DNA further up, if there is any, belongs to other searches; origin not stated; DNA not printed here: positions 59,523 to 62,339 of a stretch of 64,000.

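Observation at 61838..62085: Near-perfect 48-bp tandem repeats in the 5' end of a double-GT2 polysaccharide gene (potential length-variation/contingency site)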

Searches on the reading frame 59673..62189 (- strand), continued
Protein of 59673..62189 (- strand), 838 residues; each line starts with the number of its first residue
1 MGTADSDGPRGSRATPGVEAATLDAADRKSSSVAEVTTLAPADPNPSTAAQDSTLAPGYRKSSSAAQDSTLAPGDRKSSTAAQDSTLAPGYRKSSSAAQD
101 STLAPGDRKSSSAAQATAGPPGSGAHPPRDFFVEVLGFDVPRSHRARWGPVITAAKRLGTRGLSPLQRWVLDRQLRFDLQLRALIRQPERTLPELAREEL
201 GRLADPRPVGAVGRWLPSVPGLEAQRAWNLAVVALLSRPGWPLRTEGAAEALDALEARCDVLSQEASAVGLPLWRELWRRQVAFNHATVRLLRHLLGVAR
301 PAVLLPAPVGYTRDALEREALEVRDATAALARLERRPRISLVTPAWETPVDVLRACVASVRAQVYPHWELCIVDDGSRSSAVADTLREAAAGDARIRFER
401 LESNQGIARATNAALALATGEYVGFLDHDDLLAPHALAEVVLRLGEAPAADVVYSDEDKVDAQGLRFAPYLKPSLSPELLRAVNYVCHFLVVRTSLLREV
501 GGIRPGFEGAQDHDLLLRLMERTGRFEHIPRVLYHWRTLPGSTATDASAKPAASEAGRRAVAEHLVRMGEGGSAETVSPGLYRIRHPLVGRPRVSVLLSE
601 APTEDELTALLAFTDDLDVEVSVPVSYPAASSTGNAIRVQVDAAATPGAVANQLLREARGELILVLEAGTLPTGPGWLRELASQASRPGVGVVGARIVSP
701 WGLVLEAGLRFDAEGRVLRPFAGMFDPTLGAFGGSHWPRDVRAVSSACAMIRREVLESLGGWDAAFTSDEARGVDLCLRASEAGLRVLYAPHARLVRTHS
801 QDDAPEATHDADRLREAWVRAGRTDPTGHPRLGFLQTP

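Call 9: find_homologous_proteins(query=window:59673-62189:-)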
Query window:59673-62189:- (838 aa): 595 proteins with E <= 0.001 among 8000 candidates; the best 120 are listed.
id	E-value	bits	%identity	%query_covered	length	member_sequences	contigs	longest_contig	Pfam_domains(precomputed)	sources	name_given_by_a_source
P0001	0.0e+0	1559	90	94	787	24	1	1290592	PF13632.13,PF10111.15,PF13641.13,PF00535.33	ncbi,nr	ncbi:glycosyltransferase [Corallococcus sp. AB038B]|nr:glycosyltransferase [Corallococcus sp. AB038B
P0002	0.0e+0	1415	89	88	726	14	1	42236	PF13632.13,PF10111.15,PF13641.13,PF00535.33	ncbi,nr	ncbi:glycosyltransferase [Corallococcus coralloides]|nr:glycosyltransferase [Corallococcus coralloid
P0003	0.0e+0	1411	88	88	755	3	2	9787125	PF13632.13,PF10111.15,PF13641.13,PF00535.33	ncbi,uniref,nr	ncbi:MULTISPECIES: glycosyltransferase family 2 protein [unclassified Corallococcus]|uniref:glycosyl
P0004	0.0e+0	1345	87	85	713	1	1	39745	PF13632.13,PF10111.15,PF13641.13,PF00535.33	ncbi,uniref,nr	ncbi:glycosyltransferase [Corallococcus aberystwythensis]|uniref:Glycosyltransferase n=1 Tax=Corallo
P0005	0.0e+0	1057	70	85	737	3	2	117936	PF13632.13,PF10111.15,PF13641.13,PF00535.33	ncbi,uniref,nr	ncbi:glycosyltransferase [Corallococcus praedator]|uniref:Glycosyltransferase n=1 Tax=Corallococcus 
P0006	0.0e+0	1054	71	84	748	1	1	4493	PF13632.13,PF10111.15,PF13641.13,PF00535.33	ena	-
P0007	0.0e+0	1053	70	85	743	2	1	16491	PF13632.13,PF10111.15,PF13641.13,PF00535.33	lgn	-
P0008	0.0e+0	1050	69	85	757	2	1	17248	PF13632.13,PF10111.15,PF13641.13,PF00535.33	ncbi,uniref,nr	ncbi:glycosyltransferase [Corallococcus terminator]|uniref:Glycosyltransferase n=1 Tax=Corallococcus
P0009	0.0e+0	1048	69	84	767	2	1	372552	PF13632.13,PF10111.15,PF13641.13,PF00535.33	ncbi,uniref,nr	ncbi:glycosyltransferase [Corallococcus sp. BB11-1]|uniref:glycosyltransferase family 2 protein n=1 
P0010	1.3e-271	921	65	86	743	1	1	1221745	PF10111.15,PF13641.13,PF00535.33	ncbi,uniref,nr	ncbi:glycosyltransferase family 2 protein [Pyxidicoccus xibeiensis]|uniref:glycosyltransferase famil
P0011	1.9e-262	891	63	84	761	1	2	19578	PF13632.13,PF10111.15,PF13641.13,PF00535.33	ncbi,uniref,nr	ncbi:glycosyltransferase [Pyxidicoccus fallax]|uniref:Glycosyltransferase n=1 Tax=Pyxidicoccus falla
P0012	4.6e-262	890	63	84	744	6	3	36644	PF10111.15,PF13641.13,PF00535.33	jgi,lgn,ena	-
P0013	1.6e-229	782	57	84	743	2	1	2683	PF13632.13,PF10111.15,PF13641.13,PF00535.33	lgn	-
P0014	5.8e-206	704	55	82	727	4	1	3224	PF13632.13,PF10111.15,PF13641.13,PF00535.33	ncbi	-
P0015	4.8e-195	668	54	80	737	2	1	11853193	PF13632.13,PF10111.15,PF13641.13,PF00535.33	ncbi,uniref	ncbi:glycosyltransferase [Cystobacter fuscus]|uniref:glycosyltransferase family 2 protein n=1 Tax=Cy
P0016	5.3e-193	661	51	84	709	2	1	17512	PF13632.13,PF10111.15,PF13641.13,PF00535.33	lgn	-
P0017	7.6e-193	661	52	83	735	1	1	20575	PF13632.13,PF10111.15,PF13641.13,PF00535.33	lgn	-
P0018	1.2e-190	654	53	81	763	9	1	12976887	PF10111.15,PF13641.13,PF00535.33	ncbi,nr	ncbi:glycosyltransferase [Archangium gephyra]|nr:glycosyltransferase [Archangium gephyra]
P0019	2.1e-189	650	51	84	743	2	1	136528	PF10111.15,PF13641.13,PF00535.33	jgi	jgi:GT2 family glycosyltransferase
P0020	9.3e-189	647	52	83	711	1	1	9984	PF13632.13,PF10111.15,PF13641.13,PF00535.33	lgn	-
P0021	3.3e-188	646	52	82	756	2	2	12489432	PF13632.13,PF10111.15,PF13641.13,PF00535.33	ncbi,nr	ncbi:glycosyl transferase family 2 [Archangium gephyra]|nr:glycosyltransferase [Archangium gephyra] 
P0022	5.0e-188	645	53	81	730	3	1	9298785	PF10111.15,PF13641.13,PF00535.33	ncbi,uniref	ncbi:glycosyltransferase family 2 protein [Melittangium boletus]|uniref:glycosyltransferase family 2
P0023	1.6e-183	630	37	68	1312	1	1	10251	PF13712.13,PF13632.13,PF10111.15,PF13506.14,PF13641.13,PF00535.33,PF02709.21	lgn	-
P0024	5.0e-183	628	51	83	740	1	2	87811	PF10111.15,PF13641.13,PF00535.33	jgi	jgi:GT2 family glycosyltransferase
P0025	6.3e-182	625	56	69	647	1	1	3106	PF10111.15,PF13641.13,PF00535.33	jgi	jgi:GT2 family glycosyltransferase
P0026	5.7e-181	622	49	83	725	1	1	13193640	PF10111.15,PF13641.13,PF00535.33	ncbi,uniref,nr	ncbi:glycosyltransferase family 2 protein [Pyxidicoccus sp. MSG2]|uniref:glycosyltransferase family 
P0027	4.7e-179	615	50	83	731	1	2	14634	PF10111.15,PF13641.13,PF00535.33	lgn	-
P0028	2.6e-170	586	48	83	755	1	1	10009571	PF10111.15,PF13641.13,PF00535.33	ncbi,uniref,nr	ncbi:glycosyltransferase [Stigmatella sp. ncwal1]|uniref:Glycosyltransferase n=1 Tax=Stigmatella ash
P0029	5.8e-167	575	41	55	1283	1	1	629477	PF13712.13,PF13632.13,PF10111.15,PF13506.14,PF13641.13,PF00535.33,PF02709.21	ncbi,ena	-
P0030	3.2e-163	563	46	81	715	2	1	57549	PF10111.15,PF13641.13,PF00535.33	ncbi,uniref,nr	ncbi:O-antigen biosynthesis protein RfbC [Stigmatella aurantiaca DW4/3-1]|uniref:O-antigen biosynthe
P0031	2.7e-158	547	58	57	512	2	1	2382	PF10111.15,PF13641.13,PF00535.33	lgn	-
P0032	2.6e-147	510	41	83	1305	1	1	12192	PF13632.13,PF10111.15,PF13641.13,PF00534.27,PF21374.4,PF13524.13,PF00535.33,PF22772.3,PF13692.13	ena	-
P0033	2.1e-146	507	43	84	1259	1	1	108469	PF13632.13,PF10111.15,PF13641.13,PF00534.27,PF13524.13,PF00535.33,PF22772.3,PF13692.13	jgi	jgi:GT2 family glycosyltransferase/glycosyltransferase involved in cell wall biosynthesis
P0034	4.4e-143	496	42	82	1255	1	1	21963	PF13632.13,PF10111.15,PF13506.14,PF13641.13,PF00534.27,PF21374.4,PF13524.13,PF00535.33,PF22772.3,PF13692.13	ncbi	ncbi:MAG: rhamnosyltransferase WsaF family glycosyltransferase [Myxococcaceae bacterium]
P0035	1.1e-142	495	41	84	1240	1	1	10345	PF13632.13,PF10111.15,PF13641.13,PF00534.27,PF21374.4,PF13524.13,PF00535.33,PF22772.3,PF13692.13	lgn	-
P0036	2.6e-139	484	44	76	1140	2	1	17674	PF13489.13,PF13632.13,PF10111.15,PF13641.13,PF00535.33,PF08242.19,PF02709.21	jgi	jgi:GT2 family glycosyltransferase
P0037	4.8e-138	480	40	54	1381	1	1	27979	PF13632.13,PF10111.15,PF13506.14,PF13641.13,PF00535.33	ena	-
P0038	1.0e-137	479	39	86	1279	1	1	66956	PF13632.13,PF10111.15,PF13641.13,PF21374.4,PF13524.13,PF00535.33,PF22772.3,PF13692.13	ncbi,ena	-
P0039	2.1e-136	474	38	60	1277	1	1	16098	PF13632.13,PF10111.15,PF13506.14,PF13641.13,PF00535.33,PF02709.21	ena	-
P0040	5.4e-136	473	39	61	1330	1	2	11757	PF13632.13,PF10111.15,PF13506.14,PF13641.13,PF00535.33,PF02709.21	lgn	-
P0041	7.8e-135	469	42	81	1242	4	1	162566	PF13632.13,PF10111.15,PF13641.13,PF00534.27,PF13524.13,PF00535.33,PF22772.3,PF13692.13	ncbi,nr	ncbi:glycosyltransferase [Myxococcaceae bacterium JPH2]|nr:glycosyltransferase [Myxococcaceae bacter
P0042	9.1e-135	469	38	60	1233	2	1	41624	PF13632.13,PF10111.15,PF13506.14,PF13641.13,PF00535.33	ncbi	ncbi:MAG: glycosyltransferase [Acidobacteriota bacterium]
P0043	1.4e-134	468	40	84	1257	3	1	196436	PF13632.13,PF10111.15,PF13641.13,PF00534.27,PF13524.13,PF00535.33,PF22772.3,PF13692.13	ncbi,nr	ncbi:rhamnosyltransferase WsaF family glycosyltransferase [Cystobacter fuscus]|nr:glycosyltransferas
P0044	3.7e-134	467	44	74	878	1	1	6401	PF13632.13,PF10111.15,PF13641.13,PF00535.33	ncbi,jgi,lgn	-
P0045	1.5e-132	461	40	83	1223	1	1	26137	PF13632.13,PF10111.15,PF13641.13,PF00534.27,PF13524.13,PF00535.33,PF22772.3,PF13692.13,PF02709.21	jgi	jgi:GT2 family glycosyltransferase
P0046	2.2e-132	461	40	83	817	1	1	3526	PF10111.15,PF13641.13,PF00535.33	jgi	jgi:GT2 family glycosyltransferase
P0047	2.6e-132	461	39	84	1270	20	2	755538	PF13632.13,PF10111.15,PF13641.13,PF00534.27,PF21374.4,PF13524.13,PF00535.33,PF22772.3,PF13692.13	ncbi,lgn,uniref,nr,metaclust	ncbi:Glycosyltransferase, GT2 family [Myxococcus fulvus]|uniref:Glycosyltransferase, GT2 family n=1 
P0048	1.0e-131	459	40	83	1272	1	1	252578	PF13632.13,PF10111.15,PF13506.14,PF13641.13,PF00534.27,PF21374.4,PF13524.13,PF00535.33,PF22772.3,PF13692.13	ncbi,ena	-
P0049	1.2e-131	458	46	74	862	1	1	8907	PF13632.13,PF10111.15,PF13641.13,PF00535.33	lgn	-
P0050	1.0e-130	455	41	84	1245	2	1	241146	PF13632.13,PF10111.15,PF13641.13,PF00534.27,PF13524.13,PF00535.33,PF22772.3,PF13692.13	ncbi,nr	ncbi:glycosyltransferase [Myxococcus stipitatus]|nr:glycosyltransferase [Myxococcus stipitatus]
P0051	8.9e-130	452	47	63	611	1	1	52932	PF13632.13,PF10111.15,PF13506.14,PF13641.13,PF00535.33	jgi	jgi:GT2 family glycosyltransferase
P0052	1.6e-129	451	40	57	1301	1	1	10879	PF13712.13,PF13632.13,PF10111.15,PF13506.14,PF13641.13,PF00535.33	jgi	jgi:O-antigen biosynthesis protein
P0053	4.7e-129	450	40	84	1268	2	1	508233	PF13632.13,PF10111.15,PF13641.13,PF00534.27,PF13524.13,PF00535.33,PF22772.3,PF13692.13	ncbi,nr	ncbi:glycosyltransferase [Myxococcus sp. K15C18031901]|nr:glycosyltransferase [Myxococcus dinghuensi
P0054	5.9e-129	450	38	63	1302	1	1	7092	PF13712.13,PF13632.13,PF10111.15,PF13641.13,PF00535.33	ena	-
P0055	4.5e-127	443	40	79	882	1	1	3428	PF13632.13,PF10111.15,PF13641.13,PF00535.33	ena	-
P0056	2.1e-126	441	38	61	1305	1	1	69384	PF13632.13,PF10111.15,PF13641.13,PF00535.33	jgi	jgi:GT2 family glycosyltransferase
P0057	2.3e-126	441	38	83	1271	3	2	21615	PF10111.15,PF13506.14,PF13641.13,PF00534.27,PF21374.4,PF13524.13,PF00535.33,PF22772.3,PF13692.13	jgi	jgi:GT2 family glycosyltransferase/glycosyltransferase involved in cell wall biosynthesis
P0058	5.4e-125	437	40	83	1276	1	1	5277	PF13632.13,PF10111.15,PF13641.13,PF21374.4,PF13524.13,PF00535.33,PF22772.3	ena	-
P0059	4.3e-123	430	40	85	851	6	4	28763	PF13632.13,PF10111.15,PF13641.13,PF00535.33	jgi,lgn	jgi:GT2 family glycosyltransferase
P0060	4.8e-112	394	42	72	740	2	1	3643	PF10111.15,PF13641.13,PF00535.33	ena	-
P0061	4.0e-110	387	44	60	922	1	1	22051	PF13632.13,PF10111.15,PF13506.14,PF13641.13,PF13578.13,PF00535.33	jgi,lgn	jgi:GT2 family glycosyltransferase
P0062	7.5e-108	380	42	60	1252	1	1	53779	PF13632.13,PF10111.15,PF13641.13,PF00535.33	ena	-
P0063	8.7e-108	380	40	59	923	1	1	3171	PF13632.13,PF10111.15,PF13641.13,PF00535.33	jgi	jgi:GT2 family glycosyltransferase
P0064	1.4e-107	379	41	59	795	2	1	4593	PF13712.13,PF13632.13,PF10111.15,PF13506.14,PF13641.13,PF00535.33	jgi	jgi:GT2 family glycosyltransferase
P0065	1.9e-106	375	42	60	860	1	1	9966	PF13632.13,PF10111.15,PF13641.13,PF00535.33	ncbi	-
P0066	5.2e-105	370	41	61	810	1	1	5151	PF13712.13,PF13632.13,PF10111.15,PF13506.14,PF13641.13,PF00535.33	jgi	jgi:GT2 family glycosyltransferase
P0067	9.7e-104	366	42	62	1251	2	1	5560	PF13632.13,PF10111.15,PF13641.13,PF00535.33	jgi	-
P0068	1.2e-103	366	42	59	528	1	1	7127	PF10111.15,PF13641.13,PF00535.33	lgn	-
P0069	2.4e-103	365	41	59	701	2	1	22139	PF13632.13,PF10111.15,PF13506.14,PF13641.13,PF00535.33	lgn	-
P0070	1.4e-102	362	40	61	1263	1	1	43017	PF13632.13,PF10111.15,PF13641.13,PF00535.33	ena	-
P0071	1.9e-102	362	41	61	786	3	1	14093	PF13632.13,PF10111.15,PF13506.14,PF13641.13,PF00535.33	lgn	-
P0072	1.5e-100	356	39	60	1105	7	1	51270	PF13489.13,PF13632.13,PF10111.15,PF13641.13,PF13649.13,PF00535.33,PF08241.19,PF08242.19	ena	-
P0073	2.6e-100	355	40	62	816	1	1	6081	PF13632.13,PF10111.15,PF13641.13,PF00535.33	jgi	jgi:GT2 family glycosyltransferase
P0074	5.3e-100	354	38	60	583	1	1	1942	PF13632.13,PF10111.15,PF13641.13,PF00535.33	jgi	jgi:GT2 family glycosyltransferase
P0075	5.4e-100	354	39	61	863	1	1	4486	PF13632.13,PF10111.15,PF13506.14,PF13641.13,PF00535.33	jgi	jgi:GT2 family glycosyltransferase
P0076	5.8e-100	354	39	59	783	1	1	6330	PF13632.13,PF10111.15,PF13641.13,PF00535.33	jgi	-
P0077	1.7e-99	352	40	57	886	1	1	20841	PF10111.15,PF13641.13,PF00535.33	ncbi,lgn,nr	ncbi:MAG TPA: glycosyltransferase [Patescibacteria group bacterium]|nr:glycosyltransferase [Patescib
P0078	1.8e-99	352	40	59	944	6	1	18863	PF13712.13,PF13632.13,PF10111.15,PF13506.14,PF13641.13,PF00535.33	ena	-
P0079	2.1e-99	352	41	59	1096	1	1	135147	PF13632.13,PF10111.15,PF13641.13,PF00535.33,PF08241.19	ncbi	ncbi:MAG: glycosyltransferase [Gemmataceae bacterium]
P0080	2.5e-99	352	42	56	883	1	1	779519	PF10111.15,PF13641.13,PF00535.33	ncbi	-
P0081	4.9e-99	351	39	59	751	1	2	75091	PF13632.13,PF10111.15,PF13506.14,PF13641.13,PF00535.33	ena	-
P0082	5.8e-99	350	40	62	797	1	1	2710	PF13712.13,PF13632.13,PF10111.15,PF13506.14,PF13641.13,PF00535.33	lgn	-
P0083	6.8e-99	350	39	60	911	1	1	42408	PF13489.13,PF13632.13,PF10111.15,PF13641.13,PF13649.13,PF00535.33,PF08241.19,PF08242.19,PF02709.21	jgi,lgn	jgi:GT2 family glycosyltransferase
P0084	1.5e-98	349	39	61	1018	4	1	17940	PF13469.13,PF10111.15,PF13641.13,PF00535.33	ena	-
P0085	1.8e-98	349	42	60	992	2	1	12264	PF13632.13,PF10111.15,PF13641.13,PF00535.33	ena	-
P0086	2.2e-98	349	39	62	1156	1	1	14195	PF13632.13,PF10111.15,PF13641.13,PF13649.13,PF00535.33,PF08241.19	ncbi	-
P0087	3.1e-98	348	42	57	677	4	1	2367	PF13712.13,PF13632.13,PF10111.15,PF13506.14,PF13641.13,PF00535.33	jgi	jgi:GT2 family glycosyltransferase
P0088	5.2e-98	347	42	67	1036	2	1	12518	PF13632.13,PF10111.15,PF13641.13,PF00534.27,PF13579.13,PF13439.13,PF00535.33,PF13692.13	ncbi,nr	ncbi:MAG TPA: glycosyltransferase, partial [Methylomirabilota bacterium]|nr:glycosyltransferase [Met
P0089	1.7e-97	346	41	59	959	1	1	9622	PF10111.15,PF13641.13,PF00535.33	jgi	jgi:GT2 family glycosyltransferase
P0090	2.2e-97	345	40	60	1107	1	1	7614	PF13489.13,PF13632.13,PF10111.15,PF13641.13,PF13649.13,PF00535.33,PF08241.19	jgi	jgi:GT2 family glycosyltransferase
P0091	2.4e-97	345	41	59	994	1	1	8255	PF13632.13,PF10111.15,PF13641.13,PF00535.33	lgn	-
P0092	2.6e-97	345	39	58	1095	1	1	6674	PF13632.13,PF10111.15,PF13641.13,PF13649.13,PF00535.33,PF08241.19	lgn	-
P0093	3.7e-97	344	36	59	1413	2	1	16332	PF02585.23,PF10111.15,PF13506.14,PF13641.13,PF15742.11,PF00535.33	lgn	-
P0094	1.6e-96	342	38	59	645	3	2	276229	PF13632.13,PF10111.15,PF13506.14,PF13641.13,PF00535.33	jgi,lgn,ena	-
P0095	2.6e-96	342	38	61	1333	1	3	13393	PF10111.15,PF13641.13,PF17957.8,PF00535.33,PF08241.19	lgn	-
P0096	3.1e-96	341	40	57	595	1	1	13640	PF10111.15,PF13641.13,PF00535.33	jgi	jgi:glycosyltransferase involved in cell wall biosynthesis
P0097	3.2e-96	341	42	60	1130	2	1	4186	PF13632.13,PF10111.15,PF13641.13,PF00535.33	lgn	-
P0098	5.7e-96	340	39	64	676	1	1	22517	PF13712.13,PF13632.13,PF10111.15,PF13506.14,PF13641.13,PF00535.33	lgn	-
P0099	7.3e-96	340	41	60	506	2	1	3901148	PF13632.13,PF10111.15,PF13506.14,PF13641.13,PF00535.33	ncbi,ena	-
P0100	8.1e-96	340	43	55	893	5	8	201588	PF13641.13,PF00535.33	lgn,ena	-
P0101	9.4e-96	340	40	59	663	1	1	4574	PF13632.13,PF10111.15,PF13641.13,PF00535.33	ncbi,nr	ncbi:MAG: glycosyltransferase, partial [Chloroflexota bacterium]|nr:glycosyltransferase [Chloroflexo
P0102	1.1e-95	340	38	61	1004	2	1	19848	PF10111.15,PF13641.13,PF00535.33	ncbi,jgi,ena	jgi:GT2 family glycosyltransferase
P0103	1.2e-95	339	38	59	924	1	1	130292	PF13632.13,PF10111.15,PF13641.13,PF00535.33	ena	-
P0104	1.5e-95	339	40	57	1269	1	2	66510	PF10111.15,PF13641.13,PF00535.33,PF13692.13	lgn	-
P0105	2.2e-95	339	40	59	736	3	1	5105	PF13632.13,PF10111.15,PF13506.14,PF13641.13,PF00535.33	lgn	-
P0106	3.3e-95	338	43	61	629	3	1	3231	PF13632.13,PF10111.15,PF13641.13,PF00535.33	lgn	-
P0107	3.4e-95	338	42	61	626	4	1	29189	PF10111.15,PF13641.13,PF00535.33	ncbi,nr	ncbi:MAG: glycosyltransferase [Burkholderiales bacterium]|nr:glycosyltransferase [Burkholderiales ba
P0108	4.2e-95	338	41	59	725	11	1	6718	PF13712.13,PF13632.13,PF10111.15,PF13641.13,PF00535.33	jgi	-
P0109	5.8e-95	337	42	56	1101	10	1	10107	PF13632.13,PF10111.15,PF13506.14,PF13641.13,PF00535.33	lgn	-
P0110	6.9e-95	337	43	62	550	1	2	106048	PF13641.13,PF00535.33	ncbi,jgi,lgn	jgi:GT2 family glycosyltransferase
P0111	1.6e-94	336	41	57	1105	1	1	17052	PF13632.13,PF10111.15,PF13641.13,PF00535.33,PF13692.13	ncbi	-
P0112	1.6e-94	336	40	62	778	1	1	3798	PF13632.13,PF10111.15,PF13506.14,PF13641.13,PF00535.33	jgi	-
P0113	1.7e-94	336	42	56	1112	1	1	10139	PF13632.13,PF10111.15,PF13641.13,PF00535.33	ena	-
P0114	1.8e-94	336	39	59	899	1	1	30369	PF13632.13,PF10111.15,PF13641.13,PF00535.33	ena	-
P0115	1.9e-94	336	42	60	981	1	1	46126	PF13632.13,PF10111.15,PF13641.13,PF00535.33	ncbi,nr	ncbi:MAG TPA: glycosyltransferase family 2 protein [Acidimicrobiales bacterium]|nr:glycosyltransfera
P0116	1.9e-94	335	39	61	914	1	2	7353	PF13489.13,PF10111.15,PF13641.13,PF00535.33,PF08241.19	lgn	-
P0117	2.7e-94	335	39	59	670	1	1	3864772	PF13632.13,PF10111.15,PF13506.14,PF13641.13,PF00535.33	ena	-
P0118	3.1e-94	335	41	56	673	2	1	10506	PF13632.13,PF10111.15,PF13506.14,PF13641.13,PF00535.33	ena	-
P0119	3.1e-94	335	38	61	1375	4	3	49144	PF10111.15,PF13641.13,PF00534.27,PF00535.33,PF13692.13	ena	-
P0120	5.8e-94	334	37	61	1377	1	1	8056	PF10111.15,PF13641.13,PF00535.33,PF13692.13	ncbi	-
